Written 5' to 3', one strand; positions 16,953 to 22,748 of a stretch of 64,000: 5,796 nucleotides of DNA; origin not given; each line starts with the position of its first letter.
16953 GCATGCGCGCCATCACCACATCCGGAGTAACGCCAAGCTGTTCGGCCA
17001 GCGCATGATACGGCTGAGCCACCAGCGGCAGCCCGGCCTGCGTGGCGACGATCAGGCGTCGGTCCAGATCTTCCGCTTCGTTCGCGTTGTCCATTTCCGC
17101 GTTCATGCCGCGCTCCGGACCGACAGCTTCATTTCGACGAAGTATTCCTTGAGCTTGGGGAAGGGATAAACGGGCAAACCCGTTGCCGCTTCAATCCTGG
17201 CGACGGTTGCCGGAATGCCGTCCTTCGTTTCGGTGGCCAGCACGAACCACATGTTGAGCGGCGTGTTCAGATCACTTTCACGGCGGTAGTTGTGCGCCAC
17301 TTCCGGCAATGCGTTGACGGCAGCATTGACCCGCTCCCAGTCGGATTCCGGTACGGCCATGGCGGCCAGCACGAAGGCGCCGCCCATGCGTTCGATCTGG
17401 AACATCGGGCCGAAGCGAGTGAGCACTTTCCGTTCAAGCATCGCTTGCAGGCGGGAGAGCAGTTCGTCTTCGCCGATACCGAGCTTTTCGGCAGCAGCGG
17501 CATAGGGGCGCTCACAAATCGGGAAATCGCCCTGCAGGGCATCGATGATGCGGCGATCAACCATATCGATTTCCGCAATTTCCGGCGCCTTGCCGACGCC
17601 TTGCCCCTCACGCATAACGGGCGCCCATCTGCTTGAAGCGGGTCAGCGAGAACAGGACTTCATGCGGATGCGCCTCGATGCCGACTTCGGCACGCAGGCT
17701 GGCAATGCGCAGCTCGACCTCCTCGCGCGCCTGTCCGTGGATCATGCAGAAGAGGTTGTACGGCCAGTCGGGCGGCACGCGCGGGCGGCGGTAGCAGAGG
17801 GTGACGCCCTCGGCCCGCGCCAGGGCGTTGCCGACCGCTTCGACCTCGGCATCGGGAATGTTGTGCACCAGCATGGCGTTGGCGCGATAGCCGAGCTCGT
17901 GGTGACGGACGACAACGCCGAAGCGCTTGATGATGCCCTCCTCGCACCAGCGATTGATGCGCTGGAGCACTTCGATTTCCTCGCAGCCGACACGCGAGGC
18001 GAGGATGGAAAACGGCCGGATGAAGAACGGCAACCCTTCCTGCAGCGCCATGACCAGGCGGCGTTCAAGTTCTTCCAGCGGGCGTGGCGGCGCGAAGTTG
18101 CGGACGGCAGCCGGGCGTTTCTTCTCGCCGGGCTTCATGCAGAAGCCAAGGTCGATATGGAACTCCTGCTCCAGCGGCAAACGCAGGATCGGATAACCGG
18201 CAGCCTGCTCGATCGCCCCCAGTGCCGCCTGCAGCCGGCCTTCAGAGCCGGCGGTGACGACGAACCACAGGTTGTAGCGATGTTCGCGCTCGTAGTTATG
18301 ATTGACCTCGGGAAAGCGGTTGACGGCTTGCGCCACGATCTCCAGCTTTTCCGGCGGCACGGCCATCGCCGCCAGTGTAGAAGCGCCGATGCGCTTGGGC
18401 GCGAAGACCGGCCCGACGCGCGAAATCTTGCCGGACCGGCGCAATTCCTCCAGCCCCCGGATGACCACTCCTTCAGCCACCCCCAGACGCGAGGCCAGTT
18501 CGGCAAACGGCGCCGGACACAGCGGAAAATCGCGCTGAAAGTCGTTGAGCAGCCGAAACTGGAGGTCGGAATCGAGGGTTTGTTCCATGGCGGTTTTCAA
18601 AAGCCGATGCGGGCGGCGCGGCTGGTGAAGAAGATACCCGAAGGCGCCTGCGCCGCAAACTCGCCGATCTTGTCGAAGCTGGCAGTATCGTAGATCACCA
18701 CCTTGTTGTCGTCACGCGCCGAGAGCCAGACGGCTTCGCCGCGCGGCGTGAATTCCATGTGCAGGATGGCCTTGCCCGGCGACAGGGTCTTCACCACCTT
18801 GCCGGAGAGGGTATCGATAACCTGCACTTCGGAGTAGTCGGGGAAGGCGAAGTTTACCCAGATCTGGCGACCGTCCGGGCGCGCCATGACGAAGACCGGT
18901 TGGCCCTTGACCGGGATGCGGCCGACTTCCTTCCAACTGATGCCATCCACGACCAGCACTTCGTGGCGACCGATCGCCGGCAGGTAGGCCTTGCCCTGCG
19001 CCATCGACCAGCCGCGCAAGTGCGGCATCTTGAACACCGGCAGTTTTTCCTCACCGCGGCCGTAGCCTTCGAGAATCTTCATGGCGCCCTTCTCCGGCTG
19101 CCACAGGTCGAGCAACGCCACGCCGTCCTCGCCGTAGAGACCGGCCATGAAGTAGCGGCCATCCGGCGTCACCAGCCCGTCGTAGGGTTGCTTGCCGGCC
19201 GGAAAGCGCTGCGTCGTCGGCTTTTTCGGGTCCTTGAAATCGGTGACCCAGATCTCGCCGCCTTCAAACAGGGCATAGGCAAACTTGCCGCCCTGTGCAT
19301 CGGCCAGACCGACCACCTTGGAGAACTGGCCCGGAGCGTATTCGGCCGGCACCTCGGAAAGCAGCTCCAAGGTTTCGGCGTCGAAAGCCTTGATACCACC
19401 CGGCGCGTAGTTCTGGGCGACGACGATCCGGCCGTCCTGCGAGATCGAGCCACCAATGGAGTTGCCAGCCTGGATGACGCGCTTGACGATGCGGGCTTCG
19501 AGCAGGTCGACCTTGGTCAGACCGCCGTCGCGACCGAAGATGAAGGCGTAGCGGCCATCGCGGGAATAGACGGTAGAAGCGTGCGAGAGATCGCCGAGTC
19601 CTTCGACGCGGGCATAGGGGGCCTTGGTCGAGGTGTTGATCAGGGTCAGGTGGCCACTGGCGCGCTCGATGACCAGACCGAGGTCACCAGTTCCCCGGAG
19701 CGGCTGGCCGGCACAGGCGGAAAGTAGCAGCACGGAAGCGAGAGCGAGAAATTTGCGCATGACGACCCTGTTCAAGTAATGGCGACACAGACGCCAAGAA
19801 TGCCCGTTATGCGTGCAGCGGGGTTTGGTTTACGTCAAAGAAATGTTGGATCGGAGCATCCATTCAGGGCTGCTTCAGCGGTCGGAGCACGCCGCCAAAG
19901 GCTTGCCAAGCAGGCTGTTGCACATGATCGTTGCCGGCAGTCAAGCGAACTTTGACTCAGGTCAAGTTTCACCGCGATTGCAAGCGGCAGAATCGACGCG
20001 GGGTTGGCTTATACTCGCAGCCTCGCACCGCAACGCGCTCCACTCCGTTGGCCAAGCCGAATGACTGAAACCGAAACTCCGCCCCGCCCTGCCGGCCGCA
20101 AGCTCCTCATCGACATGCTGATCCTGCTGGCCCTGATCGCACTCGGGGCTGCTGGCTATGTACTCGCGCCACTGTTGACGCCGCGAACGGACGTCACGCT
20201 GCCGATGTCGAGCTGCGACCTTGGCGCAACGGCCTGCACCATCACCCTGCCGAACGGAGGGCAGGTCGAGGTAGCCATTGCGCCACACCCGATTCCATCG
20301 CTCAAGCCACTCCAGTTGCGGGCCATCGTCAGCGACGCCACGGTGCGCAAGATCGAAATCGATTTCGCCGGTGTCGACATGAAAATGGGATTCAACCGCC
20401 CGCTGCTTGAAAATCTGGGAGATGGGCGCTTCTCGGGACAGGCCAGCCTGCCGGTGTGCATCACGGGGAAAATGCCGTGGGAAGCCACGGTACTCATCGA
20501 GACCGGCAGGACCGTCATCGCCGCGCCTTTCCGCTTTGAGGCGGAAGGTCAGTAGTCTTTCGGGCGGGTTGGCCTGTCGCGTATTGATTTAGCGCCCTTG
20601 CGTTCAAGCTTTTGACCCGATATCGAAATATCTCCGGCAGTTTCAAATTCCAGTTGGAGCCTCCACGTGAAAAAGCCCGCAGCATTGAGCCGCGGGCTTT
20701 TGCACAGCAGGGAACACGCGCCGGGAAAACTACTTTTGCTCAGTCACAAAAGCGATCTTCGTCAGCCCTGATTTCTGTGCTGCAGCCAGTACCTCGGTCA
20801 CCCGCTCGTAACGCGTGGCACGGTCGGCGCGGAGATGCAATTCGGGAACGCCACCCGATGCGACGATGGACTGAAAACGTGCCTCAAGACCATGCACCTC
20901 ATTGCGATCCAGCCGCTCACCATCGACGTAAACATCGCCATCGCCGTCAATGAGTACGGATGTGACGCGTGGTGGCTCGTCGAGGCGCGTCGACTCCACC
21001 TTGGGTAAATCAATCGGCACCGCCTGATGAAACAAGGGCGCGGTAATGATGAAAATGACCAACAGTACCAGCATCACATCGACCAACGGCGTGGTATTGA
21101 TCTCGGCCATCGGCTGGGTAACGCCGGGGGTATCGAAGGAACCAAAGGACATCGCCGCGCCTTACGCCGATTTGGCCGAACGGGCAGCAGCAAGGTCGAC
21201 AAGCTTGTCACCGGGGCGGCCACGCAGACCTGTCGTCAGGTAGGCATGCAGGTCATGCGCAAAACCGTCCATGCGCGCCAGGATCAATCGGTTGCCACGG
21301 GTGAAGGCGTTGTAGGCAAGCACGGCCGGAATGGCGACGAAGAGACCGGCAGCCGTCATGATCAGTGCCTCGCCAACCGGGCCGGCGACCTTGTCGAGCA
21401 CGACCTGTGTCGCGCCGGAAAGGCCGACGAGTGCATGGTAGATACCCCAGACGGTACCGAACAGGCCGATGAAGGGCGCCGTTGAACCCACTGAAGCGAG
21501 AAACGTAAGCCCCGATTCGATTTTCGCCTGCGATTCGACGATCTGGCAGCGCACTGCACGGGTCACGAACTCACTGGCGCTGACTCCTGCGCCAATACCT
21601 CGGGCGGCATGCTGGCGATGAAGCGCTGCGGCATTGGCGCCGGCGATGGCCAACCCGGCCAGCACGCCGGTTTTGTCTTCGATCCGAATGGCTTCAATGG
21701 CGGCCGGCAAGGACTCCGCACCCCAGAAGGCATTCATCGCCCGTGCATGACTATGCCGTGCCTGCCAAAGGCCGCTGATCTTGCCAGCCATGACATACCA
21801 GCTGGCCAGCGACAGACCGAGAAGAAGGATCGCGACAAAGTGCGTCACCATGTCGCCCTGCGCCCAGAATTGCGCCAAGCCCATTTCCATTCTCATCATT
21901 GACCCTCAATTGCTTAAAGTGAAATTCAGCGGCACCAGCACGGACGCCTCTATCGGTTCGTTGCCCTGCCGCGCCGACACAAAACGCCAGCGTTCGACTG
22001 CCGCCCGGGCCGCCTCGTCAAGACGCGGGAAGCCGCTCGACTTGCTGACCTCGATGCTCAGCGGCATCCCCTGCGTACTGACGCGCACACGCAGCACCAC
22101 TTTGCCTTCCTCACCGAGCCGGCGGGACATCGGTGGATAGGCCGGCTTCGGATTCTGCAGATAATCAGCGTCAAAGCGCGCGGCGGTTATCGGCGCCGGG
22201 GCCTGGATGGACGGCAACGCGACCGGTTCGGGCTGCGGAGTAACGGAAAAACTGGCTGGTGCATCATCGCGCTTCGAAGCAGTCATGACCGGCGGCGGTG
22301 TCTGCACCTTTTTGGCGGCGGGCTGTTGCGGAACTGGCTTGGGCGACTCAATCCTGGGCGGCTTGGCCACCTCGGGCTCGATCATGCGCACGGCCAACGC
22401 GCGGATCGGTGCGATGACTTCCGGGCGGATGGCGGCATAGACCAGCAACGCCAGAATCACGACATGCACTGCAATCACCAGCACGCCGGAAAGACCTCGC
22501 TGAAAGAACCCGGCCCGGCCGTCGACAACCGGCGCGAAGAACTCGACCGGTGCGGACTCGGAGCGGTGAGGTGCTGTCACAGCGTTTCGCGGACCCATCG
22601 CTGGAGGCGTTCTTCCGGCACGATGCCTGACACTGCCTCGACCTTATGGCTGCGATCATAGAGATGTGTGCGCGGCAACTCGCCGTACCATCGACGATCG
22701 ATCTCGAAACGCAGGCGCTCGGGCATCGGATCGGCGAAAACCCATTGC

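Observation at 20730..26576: Uncharacterised TonB-dependent module embedded in the nir regulon behind an FNR-type box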

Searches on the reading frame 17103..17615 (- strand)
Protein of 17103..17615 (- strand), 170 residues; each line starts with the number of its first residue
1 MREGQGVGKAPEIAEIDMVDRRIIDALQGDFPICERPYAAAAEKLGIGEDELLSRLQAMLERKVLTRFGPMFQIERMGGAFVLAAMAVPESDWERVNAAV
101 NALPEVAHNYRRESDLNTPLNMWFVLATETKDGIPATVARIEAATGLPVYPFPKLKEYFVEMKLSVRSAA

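Call 6: search_protein_families(library=pfam, proteins=[window:17103-17615:-], max_evalue=0.01)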
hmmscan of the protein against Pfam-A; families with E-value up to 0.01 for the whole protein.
window:17103-17615:- (170 aa): 3 families
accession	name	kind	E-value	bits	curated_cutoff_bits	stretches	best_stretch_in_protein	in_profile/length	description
PF22451.2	NirdL-like_HTH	-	2.8e-18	65.7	27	1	20-65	1-46/47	Siroheme decarboxylase NirDL-like HTH domain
PF17805.7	AsnC_trans_reg2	-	1.1e-13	51.6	27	1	82-156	8-83/86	AsnC-like ligand binding domain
PF13404.12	HTH_AsnC-type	-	4.6e-07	30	27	1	16-59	1-41/42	AsnC-type helix-turn-helix domain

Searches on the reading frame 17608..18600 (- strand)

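Call 6: search_protein_families(library=pfam, proteins=[window:17608-18600:-], max_evalue=0.01)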
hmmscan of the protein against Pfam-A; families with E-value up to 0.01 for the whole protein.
window:17608-18600:- (330 aa): 5 families
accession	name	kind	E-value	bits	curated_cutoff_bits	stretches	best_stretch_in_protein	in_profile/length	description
PF17805.7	AsnC_trans_reg2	-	1.7e-44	150.3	27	2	236-323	2-86/86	AsnC-like ligand binding domain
PF22451.2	NirdL-like_HTH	-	1.3e-26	92.3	27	2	179-224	1-46/47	Siroheme decarboxylase NirDL-like HTH domain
PF13404.12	HTH_AsnC-type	-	2.1e-07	31.1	27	1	16-53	7-41/42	AsnC-type helix-turn-helix domain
PF13545.12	HTH_Crp_2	-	0.00016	22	27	0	31-61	24-55/70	Crp-like helix-turn-helix domain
PF13412.12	HTH_24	-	0.0082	16.1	21.9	0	31-59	19-47/48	Winged helix-turn-helix DNA-binding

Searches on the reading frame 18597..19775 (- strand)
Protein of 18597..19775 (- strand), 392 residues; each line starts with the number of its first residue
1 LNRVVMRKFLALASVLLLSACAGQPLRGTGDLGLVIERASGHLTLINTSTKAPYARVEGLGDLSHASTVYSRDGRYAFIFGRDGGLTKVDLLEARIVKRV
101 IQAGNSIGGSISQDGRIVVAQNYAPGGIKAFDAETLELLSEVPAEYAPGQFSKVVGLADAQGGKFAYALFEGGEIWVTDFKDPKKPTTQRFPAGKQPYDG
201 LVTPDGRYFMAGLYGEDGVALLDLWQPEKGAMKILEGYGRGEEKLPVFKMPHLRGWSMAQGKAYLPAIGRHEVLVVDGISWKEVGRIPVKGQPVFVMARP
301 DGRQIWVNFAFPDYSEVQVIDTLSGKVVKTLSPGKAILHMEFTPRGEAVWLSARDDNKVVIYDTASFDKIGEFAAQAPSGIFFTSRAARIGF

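Call 6: search_protein_families(library=pfam, proteins=[window:18597-19775:-], max_evalue=0.01)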
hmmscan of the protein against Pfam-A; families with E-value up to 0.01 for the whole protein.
window:18597-19775:- (392 aa): 3 families
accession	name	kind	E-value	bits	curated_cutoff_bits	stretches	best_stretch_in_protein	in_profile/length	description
PF02239.22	Cytochrom_D1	-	3.3e-105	352.1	25.5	1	28-386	2-367/368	Cytochrome D1 heme domain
PF25174.1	Beta-prop_THOC3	-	1.8e-06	27.6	305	1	279-376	77-170/272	THOC3 beta-propeller domain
PF21783.3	YNCE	-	0.0049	16.7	27.1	0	273-363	52-140/339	YNCE-like beta-propeller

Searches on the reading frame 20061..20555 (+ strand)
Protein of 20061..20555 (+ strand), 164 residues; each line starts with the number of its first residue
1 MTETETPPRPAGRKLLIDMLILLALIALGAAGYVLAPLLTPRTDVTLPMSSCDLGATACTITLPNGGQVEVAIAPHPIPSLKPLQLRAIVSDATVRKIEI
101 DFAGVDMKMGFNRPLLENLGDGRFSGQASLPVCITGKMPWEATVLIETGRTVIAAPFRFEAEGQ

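Call 31: search_protein_families(library=pfam, proteins=[window:20061-20555:+], max_evalue=0.01)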
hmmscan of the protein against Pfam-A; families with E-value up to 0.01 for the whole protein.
window:20061-20555:+ (164 aa): 0 families

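Call 72: search_protein_families(library=ncbifam, proteins=[window:20061-20555:+], max_evalue=0.001)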
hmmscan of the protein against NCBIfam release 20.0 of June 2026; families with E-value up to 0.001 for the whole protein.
window:20061-20555:+ (164 aa): 0 families

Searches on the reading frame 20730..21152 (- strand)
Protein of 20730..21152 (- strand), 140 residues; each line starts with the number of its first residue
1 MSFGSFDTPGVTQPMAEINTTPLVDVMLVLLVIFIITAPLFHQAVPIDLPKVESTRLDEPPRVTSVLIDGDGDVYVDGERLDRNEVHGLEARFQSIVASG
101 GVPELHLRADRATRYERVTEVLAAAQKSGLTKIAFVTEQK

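Call 4: search_protein_families(library=pfam, proteins=[window:20730-21152:-], max_evalue=0.01)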
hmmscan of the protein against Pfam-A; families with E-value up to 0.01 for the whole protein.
window:20730-21152:- (140 aa): 1 family
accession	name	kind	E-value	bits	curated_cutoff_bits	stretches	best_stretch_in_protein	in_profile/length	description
PF02472.21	ExbD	-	2.4e-28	99.2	25.4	1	14-139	4-127/128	Biopolymer transport protein ExbD/TolR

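Call 5: search_protein_families(library=ncbifam, proteins=[window:20730-21152:-], max_evalue=0.01)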
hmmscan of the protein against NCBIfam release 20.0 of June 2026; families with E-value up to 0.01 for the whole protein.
window:20730-21152:- (140 aa): 5 families
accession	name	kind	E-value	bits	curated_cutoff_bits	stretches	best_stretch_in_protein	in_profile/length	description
TIGR02801.1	tolR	equivalog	4.5e-28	98.5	127.3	1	15-138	2-129/129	protein TolR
NF008429.0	PRK11267.1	equivalog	6.1e-18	65.2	216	1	15-138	15-135/141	TonB system transport protein ExbD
TIGR02803.1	ExbD_1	equivalog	3.5e-17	62.6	152.95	1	16-138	2-121/122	TonB system transport protein ExbD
NF008248.0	PRK11024.1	equivalog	9.7e-14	51.7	162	1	16-138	14-140/142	colicin uptake protein TolR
TIGR02804.1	ExbD_2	equivalog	7.8e-10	39.2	123.45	1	17-139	3-121/121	TonB system transport protein ExbD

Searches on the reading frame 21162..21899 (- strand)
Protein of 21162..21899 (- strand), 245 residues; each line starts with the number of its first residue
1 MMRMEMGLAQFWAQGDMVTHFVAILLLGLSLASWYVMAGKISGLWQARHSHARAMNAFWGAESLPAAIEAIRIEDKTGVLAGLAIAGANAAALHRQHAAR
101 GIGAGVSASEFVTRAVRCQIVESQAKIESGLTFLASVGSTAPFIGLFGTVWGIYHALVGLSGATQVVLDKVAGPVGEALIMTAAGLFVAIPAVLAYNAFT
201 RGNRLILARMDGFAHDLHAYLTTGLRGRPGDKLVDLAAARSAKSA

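Call 4: search_protein_families(library=pfam, proteins=[window:21162-21899:-], max_evalue=0.01)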
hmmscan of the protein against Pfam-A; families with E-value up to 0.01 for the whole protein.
window:21162-21899:- (245 aa): 1 family
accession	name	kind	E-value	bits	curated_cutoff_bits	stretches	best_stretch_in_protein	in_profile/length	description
PF01618.21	MotA_ExbB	-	7.2e-31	107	22.9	1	107-211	22-126/127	MotA/TolQ/ExbB proton channel family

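Call 5: search_protein_families(library=ncbifam, proteins=[window:21162-21899:-], max_evalue=0.01)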
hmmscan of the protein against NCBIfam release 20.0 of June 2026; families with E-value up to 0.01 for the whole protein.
window:21162-21899:- (245 aa): 6 families
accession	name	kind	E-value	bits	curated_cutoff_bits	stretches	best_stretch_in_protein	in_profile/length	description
TIGR02796.1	tolQ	equivalog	1.4e-47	162.2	221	1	10-221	4-214/216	protein TolQ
NF008066.0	PRK10801.1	equivalog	8.9e-31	107.1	403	1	6-221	4-217/230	Tol-Pal system protein TolQ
TIGR02797.1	exbB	equivalog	1.9e-30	106.3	206.2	1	11-203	5-191/211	tonB-system energizer ExbB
NF007722.0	PRK10414.1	equivalog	1.5e-22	80.3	402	1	2-202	6-201/244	tol-pal system-associated acyl-CoA thioesterase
TIGR02805.1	exbB2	equivalog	5.4e-12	46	135.35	1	124-202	48-126/138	TonB-system energizer ExbB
NF005997.1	PRK08124.1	equivalog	0.002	17.1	340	1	108-188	121-196/259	flagellar motor stator protein MotA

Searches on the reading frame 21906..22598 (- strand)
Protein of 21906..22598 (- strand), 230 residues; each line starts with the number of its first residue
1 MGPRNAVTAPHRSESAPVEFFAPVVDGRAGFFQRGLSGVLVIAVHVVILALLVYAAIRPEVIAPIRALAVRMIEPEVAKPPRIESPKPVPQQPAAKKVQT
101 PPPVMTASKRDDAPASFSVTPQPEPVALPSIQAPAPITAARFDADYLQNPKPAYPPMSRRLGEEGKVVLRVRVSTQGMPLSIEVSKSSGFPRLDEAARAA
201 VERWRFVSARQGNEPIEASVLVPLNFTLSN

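Call 4: search_protein_families(library=pfam, proteins=[window:21906-22598:-], max_evalue=0.01)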
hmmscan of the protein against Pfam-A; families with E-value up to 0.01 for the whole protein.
window:21906-22598:- (230 aa): 2 families
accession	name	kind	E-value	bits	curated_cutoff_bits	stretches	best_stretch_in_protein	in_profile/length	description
PF03544.19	TonB_C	-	2.5e-21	76.3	24.6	1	150-228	1-79/79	Gram-negative bacterial TonB protein C-terminal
PF13103.11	TonB_2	-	3.6e-05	24.2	22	1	161-213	22-76/85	TonB C terminal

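Call 5: search_protein_families(library=ncbifam, proteins=[window:21906-22598:-], max_evalue=0.01)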
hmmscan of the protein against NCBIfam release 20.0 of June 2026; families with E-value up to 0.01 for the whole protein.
window:21906-22598:- (230 aa): 6 families
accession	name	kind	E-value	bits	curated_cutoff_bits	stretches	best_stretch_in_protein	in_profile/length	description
TIGR01352.1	tonB_Cterm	subfamily_domain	8.4e-19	67.7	27.1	1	152-228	1-75/76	TonB family protein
NF038079.1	TonB_sider_MxcH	equivalog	1.2e-11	43.5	925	1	147-228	5-85/792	TonB-dependent siderophore myxochelin receptor MxcH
TIGR02794.1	tolA_full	equivalog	3.7e-06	26.4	59.45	1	166-204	302-338/362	cell envelope integrity protein TolA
NF047760.1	LIC10042_TonB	equivalog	7.6e-05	22.9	100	1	153-214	86-146/156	LIC_10042 family TonB-like protein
NF033768.1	myxo_SS_tail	domain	0.00087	19.4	40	1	162-216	30-85/92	AgmX/PglI C-terminal domain-containing protein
NF008081.0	PRK10819.1-2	equivalog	0.0098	15.9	377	0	86-214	96-224/240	TonB system transport protein TonB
